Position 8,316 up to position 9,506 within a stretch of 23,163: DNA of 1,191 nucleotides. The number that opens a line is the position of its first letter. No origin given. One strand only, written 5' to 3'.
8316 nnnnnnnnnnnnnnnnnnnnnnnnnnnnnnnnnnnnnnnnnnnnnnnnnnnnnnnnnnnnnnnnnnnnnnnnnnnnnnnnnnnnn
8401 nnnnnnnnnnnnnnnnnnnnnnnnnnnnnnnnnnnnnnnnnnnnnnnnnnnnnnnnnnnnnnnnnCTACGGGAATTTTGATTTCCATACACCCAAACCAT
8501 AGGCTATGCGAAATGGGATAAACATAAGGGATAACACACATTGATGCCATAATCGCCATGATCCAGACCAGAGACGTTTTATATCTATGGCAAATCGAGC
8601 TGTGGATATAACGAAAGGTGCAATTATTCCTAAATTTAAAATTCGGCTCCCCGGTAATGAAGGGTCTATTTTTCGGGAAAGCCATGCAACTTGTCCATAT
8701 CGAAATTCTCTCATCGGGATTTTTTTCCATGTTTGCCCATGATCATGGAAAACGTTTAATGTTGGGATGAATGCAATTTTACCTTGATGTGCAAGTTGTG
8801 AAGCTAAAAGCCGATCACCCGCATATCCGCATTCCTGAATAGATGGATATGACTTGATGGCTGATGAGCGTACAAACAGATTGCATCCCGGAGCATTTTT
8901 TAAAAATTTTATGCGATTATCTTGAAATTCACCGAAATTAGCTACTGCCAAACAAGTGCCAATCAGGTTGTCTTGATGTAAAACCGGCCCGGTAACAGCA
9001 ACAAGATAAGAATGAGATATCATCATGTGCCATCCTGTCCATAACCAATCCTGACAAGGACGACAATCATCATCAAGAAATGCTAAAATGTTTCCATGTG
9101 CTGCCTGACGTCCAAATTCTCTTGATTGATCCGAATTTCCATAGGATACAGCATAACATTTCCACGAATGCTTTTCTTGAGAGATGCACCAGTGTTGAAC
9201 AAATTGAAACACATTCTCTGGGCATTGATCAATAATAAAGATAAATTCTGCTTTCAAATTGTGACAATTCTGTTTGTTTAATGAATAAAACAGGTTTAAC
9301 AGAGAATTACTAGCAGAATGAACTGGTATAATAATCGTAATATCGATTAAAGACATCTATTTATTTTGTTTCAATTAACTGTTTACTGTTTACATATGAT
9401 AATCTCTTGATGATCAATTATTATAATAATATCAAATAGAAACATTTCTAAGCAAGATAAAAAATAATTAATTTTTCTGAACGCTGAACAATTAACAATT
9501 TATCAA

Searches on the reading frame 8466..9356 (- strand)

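Call 3: search_protein_families(library=pfam, proteins=[window:8466-9356:-], max_evalue=0.01)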
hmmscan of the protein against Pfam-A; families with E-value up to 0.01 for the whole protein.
window:8466-9356:- (296 aa): 2 families
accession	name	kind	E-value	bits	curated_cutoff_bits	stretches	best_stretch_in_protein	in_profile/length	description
PF00535.33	Glycos_transf_2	-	8.8e-07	29.4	23.3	1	7-130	1-121/168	Glycosyl transferase family 2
PF10111.15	Glyco_tranf_2_2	-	0.00029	20.8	27.3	1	8-104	2-98/276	Glycosyltransferase like family 2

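Call 4: search_protein_families(library=ncbifam, proteins=[window:8466-9356:-], max_evalue=0.01)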
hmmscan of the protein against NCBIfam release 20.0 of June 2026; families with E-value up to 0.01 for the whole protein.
window:8466-9356:- (296 aa): 9 families
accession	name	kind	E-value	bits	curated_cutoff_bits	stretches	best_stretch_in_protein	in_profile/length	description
TIGR03965.1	mycofact_glyco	equivalog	1.1e-09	37.7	280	1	5-125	75-191/467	mycofactocin biosynthesis glycosyltransferase MftF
NF038302.1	EPS_HpsE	equivalog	1.9e-08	33.6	300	1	4-124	1-123/307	hormogonium polysaccharide biosynthesis glycosyltransferase HpsE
NF038299.1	EPS_HpsN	equivalog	2.8e-08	33.1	425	1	6-132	3-126/317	hormogonium polysaccharide biosynthesis glycosyltransferase HpsN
NF007482.0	PRK10073.1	equivalog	1.6e-05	24.1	423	1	6-97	8-95/334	glycosyltransferase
NF041875.1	EPS_EpsD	equivalog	2.2e-05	24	370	1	7-116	2-108/325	exopolysaccharide biosynthesis glycosyltransferase EpsD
NF041394.1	GtaseAglG_Halo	equivalog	0.00019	20.8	440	1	35-123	32-117/304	glucosyl-dolichyl phosphate glucuronosyltransferase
TIGR04283.1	glyco_like_mftF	equivalog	0.00032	20.3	182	1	6-106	1-91/221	TIGR04283 family arsenosugar biosynthesis glycosyltransferase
NF047683.1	TeichurnBiosyTuaG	equivalog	0.0005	19.8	400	1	6-124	8-123/252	teichuronic acid biosynthesis protein TuaG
TIGR03111.1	glyc2_xrt_Gpos1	hypoth_equivalog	0.0094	14.8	363.95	0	4-132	49-176/439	TIGR03111 family XrtG-associated glycosyltransferase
